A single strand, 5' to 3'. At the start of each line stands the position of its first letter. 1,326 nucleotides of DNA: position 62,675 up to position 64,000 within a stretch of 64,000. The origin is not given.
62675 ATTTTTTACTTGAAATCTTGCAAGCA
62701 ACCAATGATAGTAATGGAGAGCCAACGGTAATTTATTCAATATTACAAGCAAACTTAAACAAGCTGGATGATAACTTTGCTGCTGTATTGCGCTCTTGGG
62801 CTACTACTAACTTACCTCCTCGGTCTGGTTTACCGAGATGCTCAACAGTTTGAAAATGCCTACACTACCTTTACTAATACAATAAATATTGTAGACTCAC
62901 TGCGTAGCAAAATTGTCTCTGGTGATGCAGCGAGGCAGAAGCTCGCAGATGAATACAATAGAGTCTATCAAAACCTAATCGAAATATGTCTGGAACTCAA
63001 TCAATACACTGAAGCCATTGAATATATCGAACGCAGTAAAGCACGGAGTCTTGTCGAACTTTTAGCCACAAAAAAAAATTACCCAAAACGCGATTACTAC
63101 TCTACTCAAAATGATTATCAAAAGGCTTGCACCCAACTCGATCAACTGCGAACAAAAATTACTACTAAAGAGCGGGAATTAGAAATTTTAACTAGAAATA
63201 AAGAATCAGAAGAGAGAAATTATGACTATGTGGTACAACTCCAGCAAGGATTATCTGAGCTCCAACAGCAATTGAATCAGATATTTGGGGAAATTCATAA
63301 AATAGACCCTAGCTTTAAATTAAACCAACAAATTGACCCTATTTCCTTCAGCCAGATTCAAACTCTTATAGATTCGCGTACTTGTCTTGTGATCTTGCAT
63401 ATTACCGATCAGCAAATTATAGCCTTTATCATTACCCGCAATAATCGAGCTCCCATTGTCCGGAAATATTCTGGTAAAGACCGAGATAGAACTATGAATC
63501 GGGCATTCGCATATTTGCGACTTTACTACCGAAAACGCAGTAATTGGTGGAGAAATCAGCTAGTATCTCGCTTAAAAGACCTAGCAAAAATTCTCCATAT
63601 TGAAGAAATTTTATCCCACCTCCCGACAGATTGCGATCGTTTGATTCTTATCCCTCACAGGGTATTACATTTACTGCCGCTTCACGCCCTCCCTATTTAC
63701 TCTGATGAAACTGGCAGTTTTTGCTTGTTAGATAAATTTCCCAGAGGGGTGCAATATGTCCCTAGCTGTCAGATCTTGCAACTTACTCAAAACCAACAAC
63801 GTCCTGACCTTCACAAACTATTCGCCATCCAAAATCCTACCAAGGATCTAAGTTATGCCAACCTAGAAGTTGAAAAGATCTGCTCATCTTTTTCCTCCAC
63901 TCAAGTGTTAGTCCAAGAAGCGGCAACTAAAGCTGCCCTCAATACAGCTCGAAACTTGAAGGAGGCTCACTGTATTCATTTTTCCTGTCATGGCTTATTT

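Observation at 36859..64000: Translationally coupled battery of eight TPR-CHAT (caspase-like) protease genes next to a tyrosine recombinase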

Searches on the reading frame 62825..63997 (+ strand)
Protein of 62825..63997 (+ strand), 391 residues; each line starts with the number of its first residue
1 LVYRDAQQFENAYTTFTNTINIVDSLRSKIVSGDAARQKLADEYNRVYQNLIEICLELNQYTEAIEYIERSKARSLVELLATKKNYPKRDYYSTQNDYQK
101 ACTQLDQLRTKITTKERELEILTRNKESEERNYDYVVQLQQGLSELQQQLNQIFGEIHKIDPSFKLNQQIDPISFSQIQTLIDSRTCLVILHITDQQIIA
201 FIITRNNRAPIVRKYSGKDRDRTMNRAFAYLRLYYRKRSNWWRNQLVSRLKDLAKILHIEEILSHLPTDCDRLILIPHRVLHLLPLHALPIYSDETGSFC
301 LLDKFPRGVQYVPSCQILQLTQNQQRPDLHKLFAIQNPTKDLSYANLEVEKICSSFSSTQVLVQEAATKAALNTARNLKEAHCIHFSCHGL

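Call 36: find_related_loci(query=window:62825-63997:+, collection=viral_contigs, flank=10000)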
Query window:62825-63997:+ (391 aa) in viral_contigs; peptide patterns used: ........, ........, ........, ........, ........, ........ (x = any residue, [..] = any of these).
7 stretches matched a pattern, but none encodes a relative of the query by tblastn (E <= 1e-3).

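Call 43: find_related_loci(query=window:62825-63997:+, collection=metagenome_contigs, flank=10000)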
Query window:62825-63997:+ (391 aa) in metagenome_contigs; peptide patterns used: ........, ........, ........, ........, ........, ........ (x = any residue, [..] = any of these).
167 stretches matched a pattern; 1 encode a relative of the query (tblastn E <= 1e-3); 1 distinct loci.
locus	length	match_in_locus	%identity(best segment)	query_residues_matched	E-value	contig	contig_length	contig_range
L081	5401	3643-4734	40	2-390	7e-90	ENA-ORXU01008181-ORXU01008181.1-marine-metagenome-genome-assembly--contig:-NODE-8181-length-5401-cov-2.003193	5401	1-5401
